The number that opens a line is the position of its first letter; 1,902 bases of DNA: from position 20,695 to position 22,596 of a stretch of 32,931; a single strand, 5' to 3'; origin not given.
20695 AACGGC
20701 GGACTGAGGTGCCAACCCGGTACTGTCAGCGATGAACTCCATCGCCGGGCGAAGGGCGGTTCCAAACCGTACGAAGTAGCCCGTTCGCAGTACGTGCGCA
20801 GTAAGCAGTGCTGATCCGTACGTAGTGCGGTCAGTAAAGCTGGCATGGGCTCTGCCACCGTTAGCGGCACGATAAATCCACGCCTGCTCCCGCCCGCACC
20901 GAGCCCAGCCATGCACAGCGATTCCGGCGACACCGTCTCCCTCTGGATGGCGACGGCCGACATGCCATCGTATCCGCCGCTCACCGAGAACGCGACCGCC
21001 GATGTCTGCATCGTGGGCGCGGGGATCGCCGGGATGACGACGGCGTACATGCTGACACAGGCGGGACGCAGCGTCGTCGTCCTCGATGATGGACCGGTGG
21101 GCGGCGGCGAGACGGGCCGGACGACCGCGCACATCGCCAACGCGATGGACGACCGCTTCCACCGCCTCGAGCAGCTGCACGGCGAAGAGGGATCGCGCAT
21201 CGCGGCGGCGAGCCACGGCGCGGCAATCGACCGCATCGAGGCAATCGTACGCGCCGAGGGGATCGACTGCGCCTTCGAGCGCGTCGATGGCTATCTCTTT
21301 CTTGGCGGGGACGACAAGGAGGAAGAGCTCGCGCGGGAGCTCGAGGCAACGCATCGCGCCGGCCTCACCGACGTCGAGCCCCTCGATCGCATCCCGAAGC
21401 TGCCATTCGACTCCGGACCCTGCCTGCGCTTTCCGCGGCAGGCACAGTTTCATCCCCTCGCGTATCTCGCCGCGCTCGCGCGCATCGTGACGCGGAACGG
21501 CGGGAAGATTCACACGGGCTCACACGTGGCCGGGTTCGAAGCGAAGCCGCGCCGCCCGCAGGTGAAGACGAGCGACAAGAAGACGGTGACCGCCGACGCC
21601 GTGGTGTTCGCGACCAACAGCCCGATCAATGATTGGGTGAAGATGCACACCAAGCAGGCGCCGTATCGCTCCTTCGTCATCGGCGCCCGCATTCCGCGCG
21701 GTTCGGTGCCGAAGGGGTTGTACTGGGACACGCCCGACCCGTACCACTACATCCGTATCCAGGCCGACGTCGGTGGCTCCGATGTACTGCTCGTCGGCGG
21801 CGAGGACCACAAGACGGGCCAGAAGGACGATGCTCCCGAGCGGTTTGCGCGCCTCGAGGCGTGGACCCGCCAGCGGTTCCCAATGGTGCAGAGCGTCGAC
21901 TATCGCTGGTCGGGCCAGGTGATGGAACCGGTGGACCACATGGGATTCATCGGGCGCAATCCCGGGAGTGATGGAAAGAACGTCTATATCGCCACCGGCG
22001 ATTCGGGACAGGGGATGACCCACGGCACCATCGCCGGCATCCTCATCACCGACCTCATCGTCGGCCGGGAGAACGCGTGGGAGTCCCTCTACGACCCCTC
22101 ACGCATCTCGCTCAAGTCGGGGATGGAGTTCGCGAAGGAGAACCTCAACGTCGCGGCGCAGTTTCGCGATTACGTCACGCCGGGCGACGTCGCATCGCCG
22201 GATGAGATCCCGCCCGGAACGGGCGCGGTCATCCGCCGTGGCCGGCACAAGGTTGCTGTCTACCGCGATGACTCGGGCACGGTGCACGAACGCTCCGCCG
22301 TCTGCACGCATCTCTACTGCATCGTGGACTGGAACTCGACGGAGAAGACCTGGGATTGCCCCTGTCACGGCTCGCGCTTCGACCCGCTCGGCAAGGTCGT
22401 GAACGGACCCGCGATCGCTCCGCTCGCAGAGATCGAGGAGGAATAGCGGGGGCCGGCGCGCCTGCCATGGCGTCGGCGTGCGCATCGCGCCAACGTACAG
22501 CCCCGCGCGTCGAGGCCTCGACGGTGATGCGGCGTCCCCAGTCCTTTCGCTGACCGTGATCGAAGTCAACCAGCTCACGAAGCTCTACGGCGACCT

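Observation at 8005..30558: Family of three MITE-like elements, each sitting at a gene 5' boundary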

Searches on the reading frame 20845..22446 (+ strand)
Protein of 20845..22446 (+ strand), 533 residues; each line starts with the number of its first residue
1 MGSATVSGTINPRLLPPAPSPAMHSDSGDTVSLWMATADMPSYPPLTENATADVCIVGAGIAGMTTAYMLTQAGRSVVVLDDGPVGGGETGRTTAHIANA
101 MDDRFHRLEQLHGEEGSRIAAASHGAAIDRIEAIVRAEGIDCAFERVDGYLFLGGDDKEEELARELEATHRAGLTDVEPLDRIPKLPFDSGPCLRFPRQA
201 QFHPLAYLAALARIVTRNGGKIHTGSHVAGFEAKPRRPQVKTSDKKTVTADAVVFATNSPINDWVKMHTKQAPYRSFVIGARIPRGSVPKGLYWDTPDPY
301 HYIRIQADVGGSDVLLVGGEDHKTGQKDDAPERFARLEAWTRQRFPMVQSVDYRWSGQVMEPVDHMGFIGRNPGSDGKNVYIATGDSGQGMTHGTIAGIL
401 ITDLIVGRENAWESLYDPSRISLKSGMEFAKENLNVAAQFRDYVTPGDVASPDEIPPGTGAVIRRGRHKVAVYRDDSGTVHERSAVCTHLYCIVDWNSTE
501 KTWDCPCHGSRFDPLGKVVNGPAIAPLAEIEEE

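Call 15: search_protein_families(library=pfam, proteins=[window:20845-22446:+], max_evalue=0.01)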
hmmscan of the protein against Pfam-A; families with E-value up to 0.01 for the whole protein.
window:20845-22446:+ (533 aa): 12 families
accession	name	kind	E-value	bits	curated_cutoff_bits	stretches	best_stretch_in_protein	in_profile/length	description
PF01266.30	DAO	-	1.2e-55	190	27.9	1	53-404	1-353/353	FAD dependent oxidoreductase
PF00355.32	Rieske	-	9e-14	51.6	20.3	1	449-529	5-86/88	Rieske [2Fe-2S] domain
PF07992.20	Pyr_redox_2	-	2e-08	34.5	26.1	1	53-132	2-82/291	Pyridine nucleotide-disulphide oxidoreductase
PF13450.12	NAD_binding_8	-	1.7e-07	31.9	21.9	1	56-90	1-35/68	NAD(P)-binding Rossmann-like domain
PF00890.30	FAD_binding_2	-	1.9e-06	27.8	20.4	1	53-276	1-220/414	FAD binding domain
PF03486.20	HI0933_like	-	4.4e-06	26.8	50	1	53-84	2-33/244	HI0933-like protein Rossmann domain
PF01593.30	Amino_oxidase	-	4.5e-06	26.6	19.8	0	209-260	208-257/443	Flavin containing amine oxidoreductase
PF12831.13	FAD_oxidored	-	5.5e-05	23.1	27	1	53-103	1-48/416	FAD dependent oxidoreductase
PF01946.23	Thi4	-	7.1e-05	22.6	26.2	1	46-89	12-57/235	Thi4 family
PF13738.12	Pyr_redox_3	-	7.6e-05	22.5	30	0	56-86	2-33/305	Pyridine nucleotide-disulphide oxidoreductase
PF01494.25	FAD_binding_3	-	0.00021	21.1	22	1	52-81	2-31/349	FAD binding domain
PF13454.12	NAD_binding_9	-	0.0043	17.5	21.8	0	56-102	2-55/155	FAD-NAD(P)-binding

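Call 48: find_homologous_proteins(query=window:20911-22446:+, max_evalue=1e-100)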
Query window:20911-22446:+ (511 aa): 7997 proteins with E <= 1e-100 among 8000 candidates; the best 120 are listed.
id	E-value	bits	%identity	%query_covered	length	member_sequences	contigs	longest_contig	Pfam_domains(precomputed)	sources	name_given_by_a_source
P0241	0.0e+0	1191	100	100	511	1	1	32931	PF01266.31,PF01593.31,PF13450.13,PF00890.31,PF07992.21,PF03486.21,PF00355.33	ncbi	-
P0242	0.0e+0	1052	85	100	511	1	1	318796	PF01266.31,PF13450.13,PF07992.21,PF00355.33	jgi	jgi:glycine/D-amino acid oxidase-like deaminating enzyme/nitrite reductase/ring-hydroxylating ferred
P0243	0.0e+0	1041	85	100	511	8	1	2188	PF01266.31,PF07992.21,PF00355.33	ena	-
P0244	0.0e+0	1041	84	100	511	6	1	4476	PF01266.31,PF13450.13,PF07992.21,PF00355.33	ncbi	-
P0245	0.0e+0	1037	84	100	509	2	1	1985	PF01266.31,PF13450.13,PF07992.21,PF00355.33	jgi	jgi:glycine/D-amino acid oxidase-like deaminating enzyme/nitrite reductase/ring-hydroxylating ferred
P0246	0.0e+0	1033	84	100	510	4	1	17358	PF01266.31,PF13450.13,PF07992.21,PF00355.33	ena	-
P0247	0.0e+0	1033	84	100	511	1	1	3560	PF01266.31,PF13450.13,PF00890.31,PF07992.21,PF00355.33,PF12831.14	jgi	-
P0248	0.0e+0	1032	84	100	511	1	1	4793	PF01266.31,PF13450.13,PF00890.31,PF07992.21,PF00355.33,PF12831.14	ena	-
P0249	0.0e+0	1029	84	100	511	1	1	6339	PF01266.31,PF13450.13,PF00890.31,PF07992.21,PF00355.33,PF12831.14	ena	-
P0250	2.1e-294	995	81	100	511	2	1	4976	PF01266.31,PF01593.31,PF13450.13,PF00890.31,PF07992.21,PF03486.21,PF00355.33,PF01494.26,PF12831.14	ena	-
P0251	1.4e-293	993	80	100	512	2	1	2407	PF01266.31,PF01593.31,PF13450.13,PF00890.31,PF07992.21,PF00355.33,PF12831.14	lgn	-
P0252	4.4e-287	971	80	100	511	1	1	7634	PF01266.31,PF01593.31,PF13450.13,PF07992.21,PF13738.13,PF03486.21,PF00355.33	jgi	-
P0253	7.1e-287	970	79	100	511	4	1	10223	PF01266.31,PF01593.31,PF13450.13,PF07992.21,PF00355.33,PF12831.14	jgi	jgi:glycine/D-amino acid oxidase-like deaminating enzyme/nitrite reductase/ring-hydroxylating ferred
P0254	1.8e-285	966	79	100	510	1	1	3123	PF01266.31,PF01593.31,PF13450.13,PF00890.31,PF07992.21,PF03486.21,PF00355.33,PF12831.14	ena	-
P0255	4.7e-285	964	79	100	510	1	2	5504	PF01266.31,PF01593.31,PF13450.13,PF07992.21,PF03486.21,PF00355.33,PF01494.26,PF12831.14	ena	-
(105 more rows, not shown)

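Call 49: find_encoding_contigs(protein=P0241, flank=1000, max_places=3)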
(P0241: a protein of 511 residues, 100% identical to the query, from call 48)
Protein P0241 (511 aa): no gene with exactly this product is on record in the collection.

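Call 50: find_encoding_contigs(protein=P0242, flank=10000, max_places=3)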
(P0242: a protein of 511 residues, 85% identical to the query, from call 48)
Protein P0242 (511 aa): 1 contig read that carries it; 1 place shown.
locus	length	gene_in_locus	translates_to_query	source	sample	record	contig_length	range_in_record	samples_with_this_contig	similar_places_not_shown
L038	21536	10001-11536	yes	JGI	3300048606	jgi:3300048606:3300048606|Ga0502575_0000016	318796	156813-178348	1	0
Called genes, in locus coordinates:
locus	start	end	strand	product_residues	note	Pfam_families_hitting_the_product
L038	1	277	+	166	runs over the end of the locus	PF14539:DUF4442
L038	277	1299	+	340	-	PF00478:IMPDH (faint), PF03060:NMO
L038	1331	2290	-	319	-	PF00884:Sulfatase, PF01663:Phosphodiest, PF01676:Metalloenzyme (weak)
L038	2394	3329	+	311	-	-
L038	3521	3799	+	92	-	-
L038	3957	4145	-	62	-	PF01165:Ribosomal_S21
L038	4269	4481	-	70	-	PF00313:CSD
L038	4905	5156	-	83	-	-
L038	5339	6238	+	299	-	PF03446:NAD_binding_2, PF03807:F420_oxidored (faint), PF00393:6PGD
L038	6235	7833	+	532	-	PF00479:G6PD_N, PF02781:G6PD_C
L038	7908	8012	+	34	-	-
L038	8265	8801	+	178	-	PF05974:DUF892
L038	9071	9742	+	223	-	PF00691:OmpA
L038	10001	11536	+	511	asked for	PF01266:DAO, PF07992:Pyr_redox_2 (faint), PF13450:NAD_binding_8 (weak), PF00355:Rieske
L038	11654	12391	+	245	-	PF00005:ABC_tran, PF13304:AAA_21 (weak)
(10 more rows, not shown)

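Call 51: find_encoding_contigs(protein=P0246, flank=10000, max_places=3)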
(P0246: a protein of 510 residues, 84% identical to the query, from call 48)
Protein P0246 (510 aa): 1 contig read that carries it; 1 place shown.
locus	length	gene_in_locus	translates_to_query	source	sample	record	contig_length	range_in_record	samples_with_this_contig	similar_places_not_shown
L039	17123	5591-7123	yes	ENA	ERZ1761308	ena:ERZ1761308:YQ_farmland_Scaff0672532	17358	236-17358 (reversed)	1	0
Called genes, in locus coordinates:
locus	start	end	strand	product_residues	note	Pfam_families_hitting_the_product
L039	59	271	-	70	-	PF00313:CSD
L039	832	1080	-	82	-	PF04226:Transgly_assoc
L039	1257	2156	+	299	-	PF03446:NAD_binding_2, PF03807:F420_oxidored (faint), PF00393:6PGD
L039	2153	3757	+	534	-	PF00479:G6PD_N, PF02781:G6PD_C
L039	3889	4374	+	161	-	PF05974:DUF892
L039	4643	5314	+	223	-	PF00691:OmpA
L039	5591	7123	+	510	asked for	PF01266:DAO, PF07992:Pyr_redox_2 (faint), PF13450:NAD_binding_8 (weak), PF00355:Rieske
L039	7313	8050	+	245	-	PF00005:ABC_tran, PF13304:AAA_21 (weak)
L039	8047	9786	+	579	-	PF16962:ABC_export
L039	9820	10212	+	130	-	-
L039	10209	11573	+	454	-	PF06580:His_kinase, PF02518:HATPase_c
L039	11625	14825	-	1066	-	-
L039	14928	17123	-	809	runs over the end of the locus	?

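Call 57: list_cluster_members(proteins=[P0241])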
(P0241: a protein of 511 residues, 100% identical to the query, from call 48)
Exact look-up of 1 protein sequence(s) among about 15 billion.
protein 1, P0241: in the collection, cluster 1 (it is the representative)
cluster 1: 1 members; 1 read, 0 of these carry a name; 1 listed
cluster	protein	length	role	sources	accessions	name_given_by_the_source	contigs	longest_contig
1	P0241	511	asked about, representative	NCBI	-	-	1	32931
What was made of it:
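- Tried and rejected: The cluster look-up gave no accession (call 57).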

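Call 67: find_encoding_contigs(protein=P0244, flank=5000, max_places=6)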
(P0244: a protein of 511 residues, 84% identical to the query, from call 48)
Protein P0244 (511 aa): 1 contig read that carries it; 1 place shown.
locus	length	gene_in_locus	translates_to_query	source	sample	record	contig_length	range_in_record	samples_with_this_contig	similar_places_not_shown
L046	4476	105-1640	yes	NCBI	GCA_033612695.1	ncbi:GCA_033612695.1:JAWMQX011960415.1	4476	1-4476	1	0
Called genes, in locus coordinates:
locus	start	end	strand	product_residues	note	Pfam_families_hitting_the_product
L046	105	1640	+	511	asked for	PF01266:DAO, PF07992:Pyr_redox_2 (faint), PF13450:NAD_binding_8 (weak), PF00355:Rieske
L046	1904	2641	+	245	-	PF00005:ABC_tran, PF13304:AAA_21 (faint)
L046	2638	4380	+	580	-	PF16962:ABC_export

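Call 68: find_encoding_contigs(protein=P0249, flank=5000, max_places=4)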
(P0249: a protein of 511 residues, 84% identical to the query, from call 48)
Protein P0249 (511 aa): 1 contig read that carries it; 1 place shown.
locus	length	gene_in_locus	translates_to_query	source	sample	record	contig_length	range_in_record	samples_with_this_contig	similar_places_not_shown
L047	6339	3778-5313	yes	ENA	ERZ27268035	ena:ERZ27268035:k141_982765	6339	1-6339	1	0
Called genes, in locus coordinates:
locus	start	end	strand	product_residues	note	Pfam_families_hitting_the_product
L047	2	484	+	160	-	?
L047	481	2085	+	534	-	PF00479:G6PD_N, PF02781:G6PD_C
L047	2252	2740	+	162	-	PF05974:DUF892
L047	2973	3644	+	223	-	PF00691:OmpA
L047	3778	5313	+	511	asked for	PF00890:FAD_binding_2 (faint), PF01266:DAO, PF07992:Pyr_redox_2 (faint), PF12831:FAD_oxidored (faint), PF13450:NAD_binding_8, PF00355:Rieske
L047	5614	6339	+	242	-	?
